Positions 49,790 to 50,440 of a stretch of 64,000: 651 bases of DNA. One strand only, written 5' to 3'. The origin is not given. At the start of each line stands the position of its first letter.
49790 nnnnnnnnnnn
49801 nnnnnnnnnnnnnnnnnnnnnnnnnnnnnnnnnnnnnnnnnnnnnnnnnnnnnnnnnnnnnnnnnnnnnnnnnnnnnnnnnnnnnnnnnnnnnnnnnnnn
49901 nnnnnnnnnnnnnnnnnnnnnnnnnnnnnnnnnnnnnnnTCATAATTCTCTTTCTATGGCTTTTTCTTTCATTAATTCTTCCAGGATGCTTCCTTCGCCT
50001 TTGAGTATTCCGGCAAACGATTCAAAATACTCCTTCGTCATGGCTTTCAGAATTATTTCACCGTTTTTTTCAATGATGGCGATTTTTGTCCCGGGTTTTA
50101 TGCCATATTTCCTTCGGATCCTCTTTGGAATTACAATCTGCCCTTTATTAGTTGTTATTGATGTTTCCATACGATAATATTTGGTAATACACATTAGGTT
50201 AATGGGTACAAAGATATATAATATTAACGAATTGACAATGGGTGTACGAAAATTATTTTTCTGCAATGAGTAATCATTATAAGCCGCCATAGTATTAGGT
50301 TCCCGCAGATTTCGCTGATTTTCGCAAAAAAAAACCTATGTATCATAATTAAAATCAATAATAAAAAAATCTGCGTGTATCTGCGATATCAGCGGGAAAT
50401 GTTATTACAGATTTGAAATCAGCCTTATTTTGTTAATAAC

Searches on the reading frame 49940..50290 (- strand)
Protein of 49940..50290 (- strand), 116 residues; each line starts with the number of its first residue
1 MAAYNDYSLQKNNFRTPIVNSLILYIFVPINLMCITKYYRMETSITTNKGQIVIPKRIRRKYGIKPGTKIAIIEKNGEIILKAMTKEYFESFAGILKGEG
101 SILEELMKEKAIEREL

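Call 3: search_protein_families(library=pfam, proteins=[window:49940-50290:-], max_evalue=0.1)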
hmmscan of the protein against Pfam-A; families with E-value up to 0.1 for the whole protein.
window:49940-50290:- (116 aa): 1 family
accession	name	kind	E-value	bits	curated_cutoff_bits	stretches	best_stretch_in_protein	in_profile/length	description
PF04014.23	MazE_antitoxin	-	2.3e-11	43.9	24.7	1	46-86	4-45/48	Antidote-toxin recognition MazE, bacterial antitoxin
